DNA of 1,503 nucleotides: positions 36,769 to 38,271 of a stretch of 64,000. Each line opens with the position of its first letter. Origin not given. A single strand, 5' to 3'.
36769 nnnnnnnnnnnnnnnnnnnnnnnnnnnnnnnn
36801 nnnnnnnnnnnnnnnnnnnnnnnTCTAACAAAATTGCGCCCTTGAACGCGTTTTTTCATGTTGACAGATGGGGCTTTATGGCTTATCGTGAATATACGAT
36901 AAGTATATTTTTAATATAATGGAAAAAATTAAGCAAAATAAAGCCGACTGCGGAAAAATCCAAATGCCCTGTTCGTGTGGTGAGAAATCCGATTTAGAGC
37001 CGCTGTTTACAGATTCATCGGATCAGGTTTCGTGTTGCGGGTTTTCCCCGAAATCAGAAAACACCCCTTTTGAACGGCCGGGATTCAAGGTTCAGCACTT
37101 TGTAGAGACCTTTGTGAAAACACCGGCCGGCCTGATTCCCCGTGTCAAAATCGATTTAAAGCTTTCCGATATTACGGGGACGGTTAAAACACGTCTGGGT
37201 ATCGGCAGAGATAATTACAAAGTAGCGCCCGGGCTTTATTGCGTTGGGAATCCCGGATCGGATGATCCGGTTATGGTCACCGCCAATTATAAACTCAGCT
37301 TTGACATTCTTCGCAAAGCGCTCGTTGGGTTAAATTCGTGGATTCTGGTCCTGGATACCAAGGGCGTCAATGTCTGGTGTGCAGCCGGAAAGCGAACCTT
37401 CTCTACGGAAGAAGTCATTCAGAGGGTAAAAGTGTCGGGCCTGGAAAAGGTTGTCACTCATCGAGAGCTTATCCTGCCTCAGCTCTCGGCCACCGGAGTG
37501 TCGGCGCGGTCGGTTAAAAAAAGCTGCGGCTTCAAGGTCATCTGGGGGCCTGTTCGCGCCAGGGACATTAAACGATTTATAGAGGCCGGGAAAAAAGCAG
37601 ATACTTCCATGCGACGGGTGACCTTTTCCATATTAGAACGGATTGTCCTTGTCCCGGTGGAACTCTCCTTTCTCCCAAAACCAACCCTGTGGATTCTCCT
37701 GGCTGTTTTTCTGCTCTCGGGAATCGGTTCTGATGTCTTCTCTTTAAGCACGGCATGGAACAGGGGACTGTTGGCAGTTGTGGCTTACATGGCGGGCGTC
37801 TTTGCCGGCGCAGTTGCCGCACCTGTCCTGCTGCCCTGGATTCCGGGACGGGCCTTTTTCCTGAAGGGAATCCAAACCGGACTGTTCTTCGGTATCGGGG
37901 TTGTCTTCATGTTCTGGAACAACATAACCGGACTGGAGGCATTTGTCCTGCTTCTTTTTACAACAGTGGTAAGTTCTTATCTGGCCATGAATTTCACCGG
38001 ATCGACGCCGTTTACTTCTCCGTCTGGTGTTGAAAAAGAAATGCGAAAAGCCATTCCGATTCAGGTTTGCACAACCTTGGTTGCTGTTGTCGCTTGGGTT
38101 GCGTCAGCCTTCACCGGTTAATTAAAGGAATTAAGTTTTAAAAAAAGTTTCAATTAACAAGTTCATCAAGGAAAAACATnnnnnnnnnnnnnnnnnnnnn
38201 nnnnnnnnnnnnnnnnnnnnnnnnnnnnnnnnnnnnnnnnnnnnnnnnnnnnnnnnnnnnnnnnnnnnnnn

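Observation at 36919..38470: hgcA-hgcB mercury methylation gene pair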

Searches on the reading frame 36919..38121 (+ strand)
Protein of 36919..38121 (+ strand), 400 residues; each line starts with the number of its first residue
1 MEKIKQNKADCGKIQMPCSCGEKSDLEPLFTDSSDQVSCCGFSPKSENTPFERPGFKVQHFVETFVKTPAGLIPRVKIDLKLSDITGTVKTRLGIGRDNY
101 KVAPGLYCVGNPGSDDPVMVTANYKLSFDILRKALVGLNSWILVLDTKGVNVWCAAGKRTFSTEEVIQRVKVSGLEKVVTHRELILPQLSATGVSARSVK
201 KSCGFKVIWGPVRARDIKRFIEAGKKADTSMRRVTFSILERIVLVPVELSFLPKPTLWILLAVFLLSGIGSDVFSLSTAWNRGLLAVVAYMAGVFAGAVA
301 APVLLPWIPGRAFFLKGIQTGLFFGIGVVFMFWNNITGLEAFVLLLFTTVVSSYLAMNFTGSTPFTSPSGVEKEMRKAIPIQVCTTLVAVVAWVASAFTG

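Call 3: search_protein_families(library=ncbifam, proteins=[window:36919-38121:+], max_evalue=0.01)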
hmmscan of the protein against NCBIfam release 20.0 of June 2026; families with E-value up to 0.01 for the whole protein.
window:36919-38121:+ (400 aa): 3 families
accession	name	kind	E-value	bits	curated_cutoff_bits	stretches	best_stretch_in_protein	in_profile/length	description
NF040863.1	HgcA_corrinoid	equivalog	1.2e-133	445.3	275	1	73-398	1-324/325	mercury methylation corrinoid protein HgcA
NF043039.1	HgcAB_like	equivalog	2.3e-62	211.6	285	1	100-368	14-281/350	HgcAB-like fusion protein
NF003195.0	PRK04165.1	equivalog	1.7e-20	73.4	306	1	100-225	322-447/450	acetyl-CoA decarbonylase/synthase complex subunit gamma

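Call 4: search_protein_families(library=pfam, proteins=[window:36919-38121:+], max_evalue=0.01)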
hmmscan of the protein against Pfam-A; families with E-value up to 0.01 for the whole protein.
window:36919-38121:+ (400 aa): 1 family
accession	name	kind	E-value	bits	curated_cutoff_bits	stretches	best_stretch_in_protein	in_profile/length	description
PF03599.22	CdhD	-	4.8e-12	45.8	24.8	1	100-219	266-385/387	CO dehydrogenase/acetyl-CoA synthase delta subunit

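Call 5: find_homologous_proteins(query=window:36919-38121:+, max_evalue=1e-10)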
Query window:36919-38121:+ (400 aa): 7965 proteins with E <= 1e-10 among 8000 candidates; the best 120 are listed.
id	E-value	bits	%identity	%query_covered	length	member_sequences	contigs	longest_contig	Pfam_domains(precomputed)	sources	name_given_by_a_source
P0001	3.8e-265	897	100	100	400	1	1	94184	PF03599.23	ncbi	ncbi:mercury methylation corrinoid protein HgcA [Thermodesulfobacteriota bacterium]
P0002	9.2e-239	810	89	100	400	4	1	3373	PF03599.23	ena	-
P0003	3.5e-238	808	88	100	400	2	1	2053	PF03599.23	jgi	jgi:hypothetical protein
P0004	4.7e-231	785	86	100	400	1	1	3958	PF03599.23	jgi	-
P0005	4.0e-229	778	85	100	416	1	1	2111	PF03599.23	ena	-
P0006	1.0e-223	761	83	96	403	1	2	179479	PF03599.23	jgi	-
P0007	2.5e-217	740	81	100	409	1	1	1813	PF03599.23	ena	-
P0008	1.1e-186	639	70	99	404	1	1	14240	PF03599.23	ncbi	ncbi:mercury methylation corrinoid protein HgcA [Thermodesulfobacteriota bacterium]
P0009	1.8e-175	602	67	96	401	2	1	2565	PF03599.23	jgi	jgi:hypothetical protein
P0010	2.4e-174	598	65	99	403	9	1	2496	PF03599.23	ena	-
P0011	6.6e-170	583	66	100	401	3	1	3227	PF03599.23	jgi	jgi:hypothetical protein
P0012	9.0e-168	576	65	100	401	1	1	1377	PF03599.23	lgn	-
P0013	7.7e-167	573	62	99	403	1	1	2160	PF03599.23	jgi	jgi:hypothetical protein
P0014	1.4e-165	569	62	99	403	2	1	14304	PF03599.23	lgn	-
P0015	1.7e-165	569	63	99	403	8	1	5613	PF03599.23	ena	-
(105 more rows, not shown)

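Call 6: search_solved_structures(query=window:36919-38121:+, max_evalue=0.01, show_alignments=2)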
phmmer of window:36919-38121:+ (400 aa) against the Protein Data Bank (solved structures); distinct sequences matched with E-value up to 0.01: 3.
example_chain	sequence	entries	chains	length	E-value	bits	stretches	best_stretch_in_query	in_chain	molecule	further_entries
2h9a_A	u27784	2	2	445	2.4e-13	53.1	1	68-222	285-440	Carbon monoxide dehydrogenase corrinoid/iron-sulfur protein, gamma subunit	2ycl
4c1n_A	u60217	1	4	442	2.5e-13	53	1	68-222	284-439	CARBON MONOXIDE DEHYDROGENASE CORRINOID/IRON-SULFUR PROTEIN, GAMMA SUBUNIT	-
4djd_C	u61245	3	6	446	7.9e-05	25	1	106-223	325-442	Corrinoid/iron-sulfur protein large subunit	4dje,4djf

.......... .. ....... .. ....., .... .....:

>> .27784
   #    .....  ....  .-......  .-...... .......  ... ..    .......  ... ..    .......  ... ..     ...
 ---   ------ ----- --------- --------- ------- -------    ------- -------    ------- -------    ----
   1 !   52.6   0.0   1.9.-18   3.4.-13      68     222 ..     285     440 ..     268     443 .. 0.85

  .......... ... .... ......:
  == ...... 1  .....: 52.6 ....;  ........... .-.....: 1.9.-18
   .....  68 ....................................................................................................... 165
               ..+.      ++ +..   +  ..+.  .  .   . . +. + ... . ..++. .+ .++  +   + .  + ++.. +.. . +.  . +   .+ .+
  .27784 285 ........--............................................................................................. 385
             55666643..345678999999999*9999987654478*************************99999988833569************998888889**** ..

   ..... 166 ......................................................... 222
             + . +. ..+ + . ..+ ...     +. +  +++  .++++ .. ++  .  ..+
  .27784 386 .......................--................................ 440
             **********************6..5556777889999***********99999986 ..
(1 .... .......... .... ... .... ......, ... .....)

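Call 7: find_related_loci(query=window:36919-38121:+, collection=genome_contigs, flank=6000)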
Query window:36919-38121:+ (400 aa) in genome_contigs; peptide patterns used: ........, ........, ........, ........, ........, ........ (x = any residue, [..] = any of these).
599 stretches matched a pattern (row limit reached: there are more); 543 encode a relative of the query (tblastn E <= 1e-3); the best 80 are kept; 80 distinct loci.
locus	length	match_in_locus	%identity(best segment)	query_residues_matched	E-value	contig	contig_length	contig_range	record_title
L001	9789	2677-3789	62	28-398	2e-151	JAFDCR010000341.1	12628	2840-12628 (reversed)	MAG: Deltaproteobacteria bacterium isolate MB4D_Bin_23 MB4D_Bin_23_MB4D_0306_000004826974, whole genome shotgun sequence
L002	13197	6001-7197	57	1-399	3e-148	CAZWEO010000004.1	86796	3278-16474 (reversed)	MAG TPA_asm: uncultured Desulfobacterales bacterium isolate SRP077602_co5_466 genome assembly, contig: NODE_980_length_8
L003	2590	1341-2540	55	2-400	7e-156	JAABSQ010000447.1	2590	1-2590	MAG: Desulfobacteraceae bacterium isolate S15.Bin066 Scaffold_407_2, whole genome shotgun sequence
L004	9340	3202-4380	59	10-398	4e-146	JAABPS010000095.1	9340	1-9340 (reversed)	MAG: Desulfobacteraceae bacterium isolate S01.Bin004 Scaffold_74, whole genome shotgun sequence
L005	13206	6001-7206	56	2-398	4e-145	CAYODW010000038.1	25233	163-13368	MAG TPA_asm: uncultured Desulfonema sp. isolate SRP319275_co4_266 genome assembly, contig: NODE_1061_length_25233_cov_18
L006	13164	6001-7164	57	33-398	2e-144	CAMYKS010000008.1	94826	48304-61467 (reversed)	MAG: uncultured Desulfobulbaceae bacterium isolate FCS_M_Desulfobacterota_11 genome assembly, contig: scaffold_189, whol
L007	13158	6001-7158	58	6-398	2e-143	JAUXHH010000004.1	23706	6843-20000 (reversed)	MAG: Desulfobacterales bacterium isolate CSMAG_2950 CSMAG_2950_k119_1261647_length_23706_cov_8.8810, whole genome shotgu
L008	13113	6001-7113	58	25-398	2e-142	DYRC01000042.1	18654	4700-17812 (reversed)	MAG TPA_asm: Desulfonema limicola isolate SulCav_GS10_10_45_377 SulCav_GS10_10_4010_length_18654_cov_210_260767, whole g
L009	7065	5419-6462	62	51-398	1e-141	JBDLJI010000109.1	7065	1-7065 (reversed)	MAG: Thermodesulfobacteriota bacterium isolate MAG088 MAG088_109, whole genome shotgun sequence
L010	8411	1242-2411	57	2-382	9e-141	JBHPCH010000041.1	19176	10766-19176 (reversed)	Thermodesulfobacteriota bacterium isolate SAG AM-311-B10 NODE_41_length_19176_cov_29.436379, whole genome shotgun sequen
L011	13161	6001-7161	57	17-400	3e-139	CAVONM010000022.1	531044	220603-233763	MAG: uncultured delta proteobacterium isolate MFD09779.bin.3.15 genome assembly, contig: contig_4347, whole genome shotg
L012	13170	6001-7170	53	10-400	1e-137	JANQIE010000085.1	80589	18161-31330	MAG: Desulfobacterales bacterium isolate PL24a_bin.4 k99_6803305, whole genome shotgun sequence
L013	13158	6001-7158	57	18-400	1e-137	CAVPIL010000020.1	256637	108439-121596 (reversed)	MAG: uncultured delta proteobacterium isolate MFD09964.bin.2.197 genome assembly, contig: contig_63342, whole genome sho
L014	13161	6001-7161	56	17-400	2e-137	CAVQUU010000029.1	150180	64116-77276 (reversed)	MAG: uncultured delta proteobacterium isolate MFD09964.bin.3.400 genome assembly, contig: contig_5050, whole genome shot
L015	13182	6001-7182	56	2-398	1e-136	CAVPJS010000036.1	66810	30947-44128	MAG: uncultured delta proteobacterium isolate MFD09964.bin.3.367 genome assembly, contig: contig_9487, whole genome shot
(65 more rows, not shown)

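Call 10: find_encoding_contigs(protein=P0001, flank=6000, max_places=3)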
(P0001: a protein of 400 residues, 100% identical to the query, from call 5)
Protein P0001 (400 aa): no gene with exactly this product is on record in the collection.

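Call 11: find_encoding_contigs(protein=P0006, flank=6000, max_places=3)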
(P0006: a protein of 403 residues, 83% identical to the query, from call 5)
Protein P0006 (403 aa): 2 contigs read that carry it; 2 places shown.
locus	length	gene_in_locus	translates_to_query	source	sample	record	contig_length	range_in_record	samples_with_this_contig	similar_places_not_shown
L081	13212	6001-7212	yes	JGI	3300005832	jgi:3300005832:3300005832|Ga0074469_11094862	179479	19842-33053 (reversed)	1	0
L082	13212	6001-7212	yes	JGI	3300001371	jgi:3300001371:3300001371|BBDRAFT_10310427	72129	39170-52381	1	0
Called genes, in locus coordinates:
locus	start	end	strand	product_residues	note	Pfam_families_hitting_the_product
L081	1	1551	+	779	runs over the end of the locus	PF07992:Pyr_redox_2, PF00890:FAD_binding_2 (weak), PF01266:DAO, PF12831:FAD_oxidored, PF13450:NAD_binding_8, PF12838:Fer4_7 (weak), PF13187:Fer4_9, PF02662:FlpD, +7 more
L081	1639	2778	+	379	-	PF13183:Fer4_8, PF13187:Fer4_9, PF12838:Fer4_7 (weak), PF13534:Fer4_17, PF27541:CitB (faint)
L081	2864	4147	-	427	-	PF14306:PUA_2, PF01747:ATP-sulfurylase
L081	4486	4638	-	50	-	-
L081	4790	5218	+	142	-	PF14539:DUF4442 (weak), PF03061:4HBT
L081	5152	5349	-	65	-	-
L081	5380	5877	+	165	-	PF00583:Acetyltransf_1, PF13673:Acetyltransf_10, PF13508:Acetyltransf_7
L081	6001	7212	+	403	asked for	PF03599:CdhD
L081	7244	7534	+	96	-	PF13183:Fer4_8 (faint), PF12837:Fer4_6, PF13237:Fer4_10, PF00037:Fer4 (weak), PF12838:Fer4_7, PF13187:Fer4_9, PF12797:Fer4_2 (weak), PF00037:Fer4 (weak), +3 more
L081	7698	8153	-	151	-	PF05378:Hydant_A_N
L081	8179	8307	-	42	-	-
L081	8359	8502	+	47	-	-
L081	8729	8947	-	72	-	PF01925:TauE (weak)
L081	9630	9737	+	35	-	-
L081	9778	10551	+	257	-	PF21842:DUF6901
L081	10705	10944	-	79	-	-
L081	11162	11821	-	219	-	PF00753:Lactamase_B, PF12706:Lactamase_B_2 (weak)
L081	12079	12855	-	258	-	PF13459:Fer4_15 (faint), PF13510:Fer2_4, PF12837:Fer4_6 (faint), PF13237:Fer4_10 (weak), PF14697:Fer4_21, PF12838:Fer4_7, PF00037:Fer4, PF12838:Fer4_7 (weak), +1 more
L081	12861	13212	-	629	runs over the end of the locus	PF01512:Complex1_51K, PF10531:SLBB (weak), PF10589:NADH_4Fe-4S, PF00037:Fer4 (weak), PF12838:Fer4_7, PF13187:Fer4_9, PF13237:Fer4_10, PF14697:Fer4_21, +5 more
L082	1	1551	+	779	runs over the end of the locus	PF07992:Pyr_redox_2, PF00890:FAD_binding_2 (weak), PF01266:DAO, PF12831:FAD_oxidored, PF13450:NAD_binding_8, PF12838:Fer4_7 (weak), PF13187:Fer4_9, PF02662:FlpD, +7 more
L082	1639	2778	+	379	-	PF13183:Fer4_8, PF13187:Fer4_9, PF12838:Fer4_7 (weak), PF13534:Fer4_17, PF27541:CitB (faint)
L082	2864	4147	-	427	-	PF14306:PUA_2, PF01747:ATP-sulfurylase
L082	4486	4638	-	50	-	-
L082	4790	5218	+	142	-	PF14539:DUF4442 (weak), PF03061:4HBT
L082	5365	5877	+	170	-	PF00583:Acetyltransf_1, PF13673:Acetyltransf_10, PF13508:Acetyltransf_7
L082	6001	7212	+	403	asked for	PF03599:CdhD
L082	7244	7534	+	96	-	PF13183:Fer4_8 (faint), PF12837:Fer4_6, PF13237:Fer4_10, PF00037:Fer4 (weak), PF12838:Fer4_7, PF13187:Fer4_9, PF12797:Fer4_2 (weak), PF00037:Fer4 (weak), +3 more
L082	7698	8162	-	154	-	PF05378:Hydant_A_N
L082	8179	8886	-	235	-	-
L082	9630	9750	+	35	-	-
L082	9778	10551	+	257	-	PF21842:DUF6901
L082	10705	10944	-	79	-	-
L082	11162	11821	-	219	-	PF00753:Lactamase_B, PF12706:Lactamase_B_2 (weak)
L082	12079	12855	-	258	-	PF13459:Fer4_15 (faint), PF13510:Fer2_4, PF12837:Fer4_6 (faint), PF13237:Fer4_10 (weak), PF14697:Fer4_21, PF12838:Fer4_7, PF00037:Fer4, PF12838:Fer4_7 (weak), +1 more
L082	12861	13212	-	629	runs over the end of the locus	PF01512:Complex1_51K, PF10531:SLBB (weak), PF10589:NADH_4Fe-4S, PF00037:Fer4 (weak), PF12838:Fer4_7, PF13187:Fer4_9, PF13237:Fer4_10, PF14697:Fer4_21, +5 more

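Call 12: find_encoding_contigs(protein=P0008, flank=6000, max_places=3)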
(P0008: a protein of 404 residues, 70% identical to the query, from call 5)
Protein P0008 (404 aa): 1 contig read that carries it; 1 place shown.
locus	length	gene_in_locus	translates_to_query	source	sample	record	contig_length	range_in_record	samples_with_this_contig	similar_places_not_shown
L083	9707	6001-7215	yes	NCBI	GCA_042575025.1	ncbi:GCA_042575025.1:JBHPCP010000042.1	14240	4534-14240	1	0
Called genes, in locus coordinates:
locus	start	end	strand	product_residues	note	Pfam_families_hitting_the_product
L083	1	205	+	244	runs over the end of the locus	PF00072:Response_reg, PF00486:Trans_reg_C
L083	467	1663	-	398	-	PF00171:Aldedh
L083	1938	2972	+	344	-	-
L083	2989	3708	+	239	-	PF25084:LbH_EIF2B (faint), PF00132:Hexapep, PF14602:Hexapep_2 (weak)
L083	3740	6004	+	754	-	PF02830:V4R (weak), PF00989:PAS, PF08448:PAS_4, PF13426:PAS_9, PF08447:PAS_3, PF00512:HisKA (weak), PF02518:HATPase_c, PF00072:Response_reg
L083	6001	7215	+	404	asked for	PF03599:CdhD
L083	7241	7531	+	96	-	PF13183:Fer4_8 (faint), PF13237:Fer4_10, PF00037:Fer4 (weak), PF12837:Fer4_6 (weak), PF12838:Fer4_7, PF13187:Fer4_9, PF12797:Fer4_2 (weak), PF00037:Fer4 (weak), +4 more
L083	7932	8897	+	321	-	PF00890:FAD_binding_2 (faint), PF01134:GIDA (faint), PF01266:DAO (faint), PF07992:Pyr_redox_2, PF12831:FAD_oxidored (weak), PF13738:Pyr_redox_3, PF00070:Pyr_redox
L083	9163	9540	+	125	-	-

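Call 37: predict_structure(alignment_id=A2)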
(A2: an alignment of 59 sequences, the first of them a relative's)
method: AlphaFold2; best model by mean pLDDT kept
length: 400 residues; sequences in the alignment: 59
mean_pLDDT: 75.0   pTM: 0.62
mean pLDDT of the five models: 75.0, 73.2, 72.6, 72.5, 71.6
residues with pLDDT >= 90: 106; 70-90: 189; 50-70: 43; < 50: 62
segments of 3 or more residues with pLDDT < 50: 1-57, 154-158
pLDDT, mean of each block of 10 residues (from residue 1): 30 30 30 33 31 44 85 84 73 65 86 92 81 89 78 48 87 90 86 83 91 86 86 72 72 83 84 77 90 89 78 87 93 89 93 85 59 83 92 83
secondary structure, 60 per line:
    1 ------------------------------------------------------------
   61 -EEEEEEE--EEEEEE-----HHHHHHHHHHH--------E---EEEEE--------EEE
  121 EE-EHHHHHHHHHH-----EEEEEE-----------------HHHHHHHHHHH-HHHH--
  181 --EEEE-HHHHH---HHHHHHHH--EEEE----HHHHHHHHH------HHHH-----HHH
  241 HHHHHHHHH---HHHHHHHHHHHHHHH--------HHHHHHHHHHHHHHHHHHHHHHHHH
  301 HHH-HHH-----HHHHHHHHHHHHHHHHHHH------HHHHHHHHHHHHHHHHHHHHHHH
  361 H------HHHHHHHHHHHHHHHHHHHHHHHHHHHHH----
elements in order: E62-68 E71-76 H82-92 E105-109 E118-122 H125-134 E140-145 H163-173 H175-178 E183-186 H188-192 H196-203 E206-209 H214-222 H229-232 H238-249 H253-267 H276-303 H313-331 H338-361 H368-396

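Call 40: fold_search(model_id=the predicted structure, library=pdb)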
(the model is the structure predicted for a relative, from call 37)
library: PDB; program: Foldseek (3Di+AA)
matches with E <= 10: 561; with E <= 0.001: 6
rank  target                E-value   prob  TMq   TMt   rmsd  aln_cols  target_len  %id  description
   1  9a0b_A                2.5e-25  1.00  0.53  0.62   6.6       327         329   50  Structure determination of the HgcAB complex using metagenome sequence data, coevolution analysis, and ab initio struc (released 2020-06-12)
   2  4c1n_G                2.5e-07  1.00  0.28  0.26   8.3       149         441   32  Corrinoid protein reactivation complex with activator (released 2014-08-13)
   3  2ycl_A                3.8e-07  1.00  0.30  0.27   4.5       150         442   32  complete structure of the corrinoid,iron-sulfur protein including the N-terminal domain with a 4Fe-4S cluster (released 2011-06-08)
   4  2h9a_A                4.7e-07  1.00  0.29  0.30   4.6       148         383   32  Corrinoid Iron-Sulfur Protein (released 2006-09-26)
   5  9fzy_F                1.3e-05  1.00  0.27  0.25   2.9       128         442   20  Structure of carbon monoxide dehydrogenase/acetyl-CoA synthase (CODH/ACS) in complex with corrinoid iron-sulfur protei (released 2025-02-05)
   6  4djd_C                1.7e-05  1.00  0.28  0.26   2.5       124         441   26  Crystal structure of folate-free corrinoid iron-sulfur protein (CFeSP) in complex with its methyltransferase (MeTr) (released 2012-03-14)
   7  7lc3_B                9.8e-02  0.18  0.15  0.09  18.7       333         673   11  CryoEM Structure of KdpFABC in E1-ATP state (released 2021-01-27)
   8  4u9l_A                1.6e-01  0.54  0.18  0.34  10.8       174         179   16  Structure of a membrane protein (released 2014-12-03)
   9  7nnl_B                2.3e-01  0.10  0.13  0.09  19.3       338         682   11  Cryo-EM structure of the KdpFABC complex in an E1-ATP conformation loaded with K+ (released 2021-07-28)
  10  6vxf_A                2.9e-01  0.14  0.17  0.14  16.6       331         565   11  Structure of apo-closed ABCG2 (released 2020-05-13)
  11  2zy9_B                3.0e-01  0.23  0.22  0.20  16.4       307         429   15  Improved crystal structure of magnesium transporter MgtE (released 2009-12-01)
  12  7zrm_B                3.0e-01  0.07  0.12  0.09  18.7       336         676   11  Cryo-EM map of the unphosphorylated KdpFABC complex in the E1-P_ADP conformation, under turnover conditions (released 2022-11-16)
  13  6fqv_U                3.2e-01  0.21  0.16  0.28  12.7       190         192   11  2.60A BINARY COMPLEX OF S.AUREUS GYRASE with UNCLEAVED DNA (released 2018-04-04)
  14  8dr1_B                3.2e-01  0.05  0.12  0.14  20.1       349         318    9  Consensus closed state of RFC:PCNA bound to a 3' ss/dsDNA junction (DNA2) (released 2022-08-17)
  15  5bs8_B                3.6e-01  0.18  0.15  0.22  11.3       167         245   13  Crystal structure of a topoisomerase II complex (released 2016-03-02)
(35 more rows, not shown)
